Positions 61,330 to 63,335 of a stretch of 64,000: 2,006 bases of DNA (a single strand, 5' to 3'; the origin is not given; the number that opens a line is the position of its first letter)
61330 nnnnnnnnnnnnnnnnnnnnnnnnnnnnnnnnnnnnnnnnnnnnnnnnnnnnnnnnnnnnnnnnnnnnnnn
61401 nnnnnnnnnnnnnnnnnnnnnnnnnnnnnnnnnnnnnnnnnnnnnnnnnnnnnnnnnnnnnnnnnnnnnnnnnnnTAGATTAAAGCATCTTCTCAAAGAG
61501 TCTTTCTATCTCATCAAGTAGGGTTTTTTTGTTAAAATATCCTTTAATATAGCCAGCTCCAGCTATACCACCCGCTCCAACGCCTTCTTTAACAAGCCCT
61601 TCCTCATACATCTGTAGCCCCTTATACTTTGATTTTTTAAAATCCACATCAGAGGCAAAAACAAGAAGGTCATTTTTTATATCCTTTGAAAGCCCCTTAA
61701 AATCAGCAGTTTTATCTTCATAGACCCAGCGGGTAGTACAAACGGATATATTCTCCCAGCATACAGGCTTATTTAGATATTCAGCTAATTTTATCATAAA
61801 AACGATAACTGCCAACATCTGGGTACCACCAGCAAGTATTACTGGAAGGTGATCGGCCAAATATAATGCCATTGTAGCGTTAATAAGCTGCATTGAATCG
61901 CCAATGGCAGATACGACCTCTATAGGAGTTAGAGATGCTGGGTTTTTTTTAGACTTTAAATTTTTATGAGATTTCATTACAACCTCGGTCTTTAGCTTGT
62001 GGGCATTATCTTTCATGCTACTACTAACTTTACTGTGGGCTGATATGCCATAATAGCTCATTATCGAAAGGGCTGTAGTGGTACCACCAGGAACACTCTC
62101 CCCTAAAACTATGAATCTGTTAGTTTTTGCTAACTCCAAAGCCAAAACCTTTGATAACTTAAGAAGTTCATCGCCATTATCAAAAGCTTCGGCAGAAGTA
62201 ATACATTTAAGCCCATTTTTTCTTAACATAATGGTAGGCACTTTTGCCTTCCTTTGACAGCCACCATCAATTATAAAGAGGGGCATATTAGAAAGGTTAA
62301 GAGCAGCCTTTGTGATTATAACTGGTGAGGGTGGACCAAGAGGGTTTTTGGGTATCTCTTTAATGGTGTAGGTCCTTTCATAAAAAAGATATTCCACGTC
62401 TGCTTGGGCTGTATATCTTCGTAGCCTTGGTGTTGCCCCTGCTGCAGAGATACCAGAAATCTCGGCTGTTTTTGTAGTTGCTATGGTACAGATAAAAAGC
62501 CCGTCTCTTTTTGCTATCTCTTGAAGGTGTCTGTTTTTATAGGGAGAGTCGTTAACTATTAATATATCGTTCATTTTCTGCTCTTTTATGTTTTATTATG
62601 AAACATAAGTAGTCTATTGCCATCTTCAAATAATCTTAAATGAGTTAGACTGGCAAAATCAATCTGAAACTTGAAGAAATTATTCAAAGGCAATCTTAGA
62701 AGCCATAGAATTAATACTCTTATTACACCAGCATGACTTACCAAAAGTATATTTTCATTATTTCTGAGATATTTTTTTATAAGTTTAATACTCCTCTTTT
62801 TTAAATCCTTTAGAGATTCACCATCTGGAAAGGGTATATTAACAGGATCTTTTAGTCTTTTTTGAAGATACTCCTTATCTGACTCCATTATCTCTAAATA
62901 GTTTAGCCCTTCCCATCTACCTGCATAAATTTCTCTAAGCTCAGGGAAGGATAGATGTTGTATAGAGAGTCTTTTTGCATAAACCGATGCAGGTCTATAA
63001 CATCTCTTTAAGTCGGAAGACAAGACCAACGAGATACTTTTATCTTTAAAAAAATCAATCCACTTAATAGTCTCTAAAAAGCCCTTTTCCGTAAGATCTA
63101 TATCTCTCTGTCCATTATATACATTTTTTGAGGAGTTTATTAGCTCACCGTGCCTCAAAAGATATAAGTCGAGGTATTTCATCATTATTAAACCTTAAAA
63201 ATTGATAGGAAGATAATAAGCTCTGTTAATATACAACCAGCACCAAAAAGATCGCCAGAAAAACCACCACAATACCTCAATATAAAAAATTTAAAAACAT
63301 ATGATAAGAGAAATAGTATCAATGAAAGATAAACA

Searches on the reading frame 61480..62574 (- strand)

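Call 77: search_protein_families(library=ncbifam, proteins=[window:61480-62574:-], max_evalue=1e-25)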
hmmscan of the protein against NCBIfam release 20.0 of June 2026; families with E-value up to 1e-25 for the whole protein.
window:61480-62574:- (364 aa): 8 families
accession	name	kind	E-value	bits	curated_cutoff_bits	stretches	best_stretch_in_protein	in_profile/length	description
NF003372.0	PRK04447.1-5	equivalog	1.1e-98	330.3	306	1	13-363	8-348/350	hypothetical protein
TIGR00303.2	TIGR00303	equivalog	5.5e-98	328.3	240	1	18-357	2-334/334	nicotinate mononucleotide-dependent phosphoribosyltransferase CobT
NF003373.0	PRK04447.1-6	equivalog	8.2e-92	308.1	459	1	9-362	7-360/367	hypothetical protein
NF003368.0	PRK04447.1-1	equivalog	1.4e-80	271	423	1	25-363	4-332/337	hypothetical protein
NF003374.0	PRK04447.1-7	equivalog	1.5e-69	234.7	522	1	13-362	8-343/349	hypothetical protein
NF003369.0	PRK04447.1-2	equivalog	1.7e-62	211.2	420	1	26-363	40-385/394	hypothetical protein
NF003370.0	PRK04447.1-3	equivalog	4.5e-53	180.5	687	1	21-362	13-338/347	hypothetical protein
NF003371.0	PRK04447.1-4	equivalog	3.5e-51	174.4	434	1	27-337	6-304/337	hypothetical protein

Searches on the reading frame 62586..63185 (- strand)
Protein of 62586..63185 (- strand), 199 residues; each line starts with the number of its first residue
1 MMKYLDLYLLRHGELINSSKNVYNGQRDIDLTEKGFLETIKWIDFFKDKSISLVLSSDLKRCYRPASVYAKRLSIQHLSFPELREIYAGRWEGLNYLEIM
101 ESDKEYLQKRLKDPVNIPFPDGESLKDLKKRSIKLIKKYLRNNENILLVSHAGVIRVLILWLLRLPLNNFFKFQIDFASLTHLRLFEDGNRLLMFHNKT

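Call 77: search_protein_families(library=ncbifam, proteins=[window:62586-63185:-], max_evalue=1e-25)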
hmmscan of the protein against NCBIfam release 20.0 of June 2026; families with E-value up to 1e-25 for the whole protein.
window:62586-63185:- (199 aa): 3 families
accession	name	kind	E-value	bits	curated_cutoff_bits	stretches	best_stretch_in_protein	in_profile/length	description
TIGR03162.1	ribazole_cobC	equivalog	6.3e-41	139.7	162.9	1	7-183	1-176/176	alpha-ribazole phosphatase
NF005567.0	PRK07238.1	equivalog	4.2e-29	102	326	1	7-199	180-374/378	bifunctional RNase H/acid phosphatase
NF045917.1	PhserinePhPspA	equivalog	5.7e-27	94.8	350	1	6-190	3-189/211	phosphoserine phosphatase PspA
